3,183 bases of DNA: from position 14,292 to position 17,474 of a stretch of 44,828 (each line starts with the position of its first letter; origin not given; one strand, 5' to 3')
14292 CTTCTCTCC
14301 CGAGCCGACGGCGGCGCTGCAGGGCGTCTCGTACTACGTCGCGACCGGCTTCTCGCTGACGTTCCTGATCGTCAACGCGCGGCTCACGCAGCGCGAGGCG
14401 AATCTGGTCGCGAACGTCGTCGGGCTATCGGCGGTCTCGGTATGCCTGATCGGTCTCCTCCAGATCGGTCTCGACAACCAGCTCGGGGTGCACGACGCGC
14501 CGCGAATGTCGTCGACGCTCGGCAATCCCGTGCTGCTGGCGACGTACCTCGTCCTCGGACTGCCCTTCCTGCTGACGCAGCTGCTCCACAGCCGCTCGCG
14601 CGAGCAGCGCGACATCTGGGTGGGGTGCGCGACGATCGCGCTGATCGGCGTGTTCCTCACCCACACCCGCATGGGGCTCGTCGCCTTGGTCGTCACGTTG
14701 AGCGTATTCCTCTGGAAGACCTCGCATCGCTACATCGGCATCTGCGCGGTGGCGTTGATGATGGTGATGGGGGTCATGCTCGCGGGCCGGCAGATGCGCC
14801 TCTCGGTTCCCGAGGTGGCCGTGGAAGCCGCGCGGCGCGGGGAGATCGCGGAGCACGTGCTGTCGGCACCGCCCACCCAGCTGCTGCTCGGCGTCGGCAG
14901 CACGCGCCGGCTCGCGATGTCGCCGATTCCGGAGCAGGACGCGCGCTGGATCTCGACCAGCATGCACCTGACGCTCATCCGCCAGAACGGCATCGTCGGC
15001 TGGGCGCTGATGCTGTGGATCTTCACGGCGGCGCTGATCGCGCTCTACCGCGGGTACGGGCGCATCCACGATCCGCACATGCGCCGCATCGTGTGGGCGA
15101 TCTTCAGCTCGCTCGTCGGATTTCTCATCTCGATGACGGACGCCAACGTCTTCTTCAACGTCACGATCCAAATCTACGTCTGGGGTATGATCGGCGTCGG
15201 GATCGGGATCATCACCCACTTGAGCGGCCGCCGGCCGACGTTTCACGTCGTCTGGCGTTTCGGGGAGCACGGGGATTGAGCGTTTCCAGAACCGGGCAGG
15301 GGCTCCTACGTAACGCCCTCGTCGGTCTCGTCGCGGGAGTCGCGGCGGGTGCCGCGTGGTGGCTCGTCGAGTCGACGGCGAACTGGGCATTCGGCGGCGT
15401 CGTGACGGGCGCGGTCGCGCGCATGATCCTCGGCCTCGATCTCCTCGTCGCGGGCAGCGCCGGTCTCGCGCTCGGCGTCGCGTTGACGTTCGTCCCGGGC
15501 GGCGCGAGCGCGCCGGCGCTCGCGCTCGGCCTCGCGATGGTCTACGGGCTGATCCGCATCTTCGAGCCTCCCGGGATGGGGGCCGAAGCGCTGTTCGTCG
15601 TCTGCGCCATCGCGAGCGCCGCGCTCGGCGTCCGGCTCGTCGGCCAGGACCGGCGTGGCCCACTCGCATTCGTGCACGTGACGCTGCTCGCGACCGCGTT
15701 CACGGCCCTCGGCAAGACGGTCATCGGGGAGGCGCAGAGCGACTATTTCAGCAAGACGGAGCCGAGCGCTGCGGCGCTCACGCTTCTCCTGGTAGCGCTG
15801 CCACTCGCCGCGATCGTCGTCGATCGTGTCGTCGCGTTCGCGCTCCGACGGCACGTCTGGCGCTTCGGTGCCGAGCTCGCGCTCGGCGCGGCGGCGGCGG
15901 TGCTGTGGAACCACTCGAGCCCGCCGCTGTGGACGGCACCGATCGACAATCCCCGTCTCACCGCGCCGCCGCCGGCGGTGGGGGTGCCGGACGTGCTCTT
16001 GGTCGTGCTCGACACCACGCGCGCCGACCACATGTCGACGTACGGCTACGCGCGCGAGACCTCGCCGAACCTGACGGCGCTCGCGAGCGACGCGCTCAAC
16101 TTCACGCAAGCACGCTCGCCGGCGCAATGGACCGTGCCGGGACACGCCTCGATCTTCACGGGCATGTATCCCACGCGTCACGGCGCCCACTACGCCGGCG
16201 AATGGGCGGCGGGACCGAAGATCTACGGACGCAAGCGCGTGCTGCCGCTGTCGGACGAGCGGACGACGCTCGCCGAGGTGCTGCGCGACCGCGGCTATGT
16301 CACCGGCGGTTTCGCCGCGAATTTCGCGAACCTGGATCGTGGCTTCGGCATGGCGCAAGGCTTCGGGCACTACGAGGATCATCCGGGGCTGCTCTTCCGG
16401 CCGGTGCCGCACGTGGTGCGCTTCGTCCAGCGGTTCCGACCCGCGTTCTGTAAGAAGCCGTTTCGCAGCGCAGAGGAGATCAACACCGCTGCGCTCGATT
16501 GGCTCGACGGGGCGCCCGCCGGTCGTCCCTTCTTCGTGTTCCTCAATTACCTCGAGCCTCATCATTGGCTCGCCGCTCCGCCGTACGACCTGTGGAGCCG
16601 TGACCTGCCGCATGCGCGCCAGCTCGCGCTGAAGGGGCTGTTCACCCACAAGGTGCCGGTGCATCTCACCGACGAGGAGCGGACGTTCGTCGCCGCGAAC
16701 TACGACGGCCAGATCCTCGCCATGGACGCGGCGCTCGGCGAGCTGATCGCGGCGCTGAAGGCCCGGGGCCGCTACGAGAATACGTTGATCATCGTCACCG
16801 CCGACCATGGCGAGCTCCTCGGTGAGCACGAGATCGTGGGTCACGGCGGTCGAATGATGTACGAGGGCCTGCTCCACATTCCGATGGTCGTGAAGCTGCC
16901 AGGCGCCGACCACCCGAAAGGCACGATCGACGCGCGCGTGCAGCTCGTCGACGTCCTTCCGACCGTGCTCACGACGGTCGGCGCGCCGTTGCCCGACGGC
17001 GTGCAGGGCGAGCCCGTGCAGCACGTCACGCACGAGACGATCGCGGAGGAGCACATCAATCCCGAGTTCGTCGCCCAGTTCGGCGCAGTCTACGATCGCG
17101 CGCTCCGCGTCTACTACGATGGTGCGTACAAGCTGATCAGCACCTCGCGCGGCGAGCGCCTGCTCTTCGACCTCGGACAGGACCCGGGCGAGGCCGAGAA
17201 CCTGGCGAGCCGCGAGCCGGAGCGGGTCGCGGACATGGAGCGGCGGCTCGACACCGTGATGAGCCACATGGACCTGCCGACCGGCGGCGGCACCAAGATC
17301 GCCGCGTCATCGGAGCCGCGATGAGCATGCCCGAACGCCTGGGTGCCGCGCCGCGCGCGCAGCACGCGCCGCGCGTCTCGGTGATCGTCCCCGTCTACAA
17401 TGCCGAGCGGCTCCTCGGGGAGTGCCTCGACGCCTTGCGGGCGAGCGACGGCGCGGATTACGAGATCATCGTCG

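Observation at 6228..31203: Four cytoplasmic AlkP-superfamily paralogs with a shared C-terminal LGY[IL] tail embedded in one EPS operon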

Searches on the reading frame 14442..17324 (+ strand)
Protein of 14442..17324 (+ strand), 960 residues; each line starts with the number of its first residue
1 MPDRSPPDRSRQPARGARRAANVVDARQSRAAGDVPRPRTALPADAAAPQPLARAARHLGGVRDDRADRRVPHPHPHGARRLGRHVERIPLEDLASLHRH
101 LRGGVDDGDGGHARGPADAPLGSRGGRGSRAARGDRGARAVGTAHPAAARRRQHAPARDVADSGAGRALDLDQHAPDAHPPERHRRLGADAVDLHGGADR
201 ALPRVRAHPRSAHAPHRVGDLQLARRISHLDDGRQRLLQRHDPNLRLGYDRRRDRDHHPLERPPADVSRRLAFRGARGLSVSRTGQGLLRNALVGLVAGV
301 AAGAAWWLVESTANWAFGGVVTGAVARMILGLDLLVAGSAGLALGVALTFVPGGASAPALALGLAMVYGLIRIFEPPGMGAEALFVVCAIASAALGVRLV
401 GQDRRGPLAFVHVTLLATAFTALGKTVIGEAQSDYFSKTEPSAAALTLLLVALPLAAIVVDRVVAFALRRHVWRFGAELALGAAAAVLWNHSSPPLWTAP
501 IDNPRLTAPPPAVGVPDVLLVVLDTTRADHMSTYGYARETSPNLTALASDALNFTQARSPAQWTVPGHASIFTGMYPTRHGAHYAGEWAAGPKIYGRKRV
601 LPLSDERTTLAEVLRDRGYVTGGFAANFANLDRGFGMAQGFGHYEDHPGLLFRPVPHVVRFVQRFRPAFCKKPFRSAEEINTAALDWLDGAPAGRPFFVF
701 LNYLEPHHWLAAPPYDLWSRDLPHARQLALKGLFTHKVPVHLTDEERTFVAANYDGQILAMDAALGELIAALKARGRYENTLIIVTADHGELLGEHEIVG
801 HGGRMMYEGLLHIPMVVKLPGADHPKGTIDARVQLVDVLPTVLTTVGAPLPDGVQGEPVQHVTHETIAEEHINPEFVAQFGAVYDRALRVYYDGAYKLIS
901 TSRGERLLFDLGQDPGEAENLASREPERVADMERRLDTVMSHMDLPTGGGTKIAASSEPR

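Call 9: search_protein_families(library=pfam, proteins=[window:14442-17324:+], max_evalue=0.01)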
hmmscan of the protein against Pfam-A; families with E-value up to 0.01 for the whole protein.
window:14442-17324:+ (960 aa): 4 families
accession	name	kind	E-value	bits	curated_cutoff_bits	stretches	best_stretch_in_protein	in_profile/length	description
PF00884.28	Sulfatase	-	2.8e-46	158.6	25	1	516-847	1-300/301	Sulfatase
PF01663.27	Phosphodiest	-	1.2e-13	51.9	23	2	754-790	184-220/342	Type I phosphodiesterase / nucleotide pyrophosphatase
PF16347.10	SGSH_C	-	2.4e-12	47.7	29.3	1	802-926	7-136/154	N-sulphoglucosamine sulphohydrolase, C-terminal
PF07394.17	DUF1501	-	0.0016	18.1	27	1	754-790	264-300/390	Protein of unknown function (DUF1501)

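Call 11: search_protein_families(library=ncbifam, proteins=[window:14442-17324:+], max_evalue=0.001)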
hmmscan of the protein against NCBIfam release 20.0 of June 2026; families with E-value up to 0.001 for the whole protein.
window:14442-17324:+ (960 aa): 25 families
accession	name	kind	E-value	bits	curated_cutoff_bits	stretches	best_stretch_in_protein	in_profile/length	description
NF010322.0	PRK13759.1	equivalog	2.9e-42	144.8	481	2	682-928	187-445/486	arylsulfatase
NF045661.1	HdlasePehA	equivalog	5.8e-36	124.1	900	2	741-940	271-482/506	phosphoric/sulfuric ester hydrolase PehA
TIGR03417.1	chol_sulfatase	equivalog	5.6e-26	91.5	433.45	1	750-945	251-442/500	choline-sulfatase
NF052527.1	Mn_arylsulf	exception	4.2e-21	75.4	850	2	675-925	178-435/479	manganese-dependent arylsulfatase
NF038075.1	fam_STM4013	hypoth_equivalog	3.4e-13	49.7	250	1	513-619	5-110/261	STM4013/SEN3800 family hydrolase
NF028537.1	P_eth_NH2_trans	domain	9.2e-13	47.5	500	2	518-572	229-282/527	phosphoethanolamine--lipid A transferase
NF047438.1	polymyxin_MCR12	exception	4.5e-11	41.8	1200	1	751-820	420-491/548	MCR-12 family phosphoethanolamine--lipid A transferase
NF007160.0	PRK09598.1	equivalog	8e-11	40.9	561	1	518-572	226-281/523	phosphoethanolamine--lipid A transferase EptA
NF008619.0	PRK11598.1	equivalog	4.3e-09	35.4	660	1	751-819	418-488/546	phosphoethanolamine transferase EptA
NF007933.0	PRK10649.1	subfamily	1.5e-07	30.3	404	1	519-556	240-280/577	phosphoethanolamine transferase CptA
NF033670.1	polymyxin_MCR6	exception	6.3e-07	28.6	1235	0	516-564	235-283/538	MCR-6 family phosphoethanolamine--lipid A transferase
NF012159.0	polymyxin_MCR2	exception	1.5e-06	27.2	1200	0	518-563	238-282/538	MCR-2 family phosphoethanolamine--lipid A transferase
NF000465.1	polymyxin_MCR1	exception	3.5e-06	26.2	1100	0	467-560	188-281/541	MCR-1 family phosphoethanolamine--lipid A transferase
NF042991.1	alk_phos_PafA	equivalog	4e-06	25.5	650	0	785-863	479-553/554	alkaline phosphatase PafA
NF012179.0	CptA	domain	4.5e-06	25.6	900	1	518-555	227-264/556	phosphoethanolamine transferase CptA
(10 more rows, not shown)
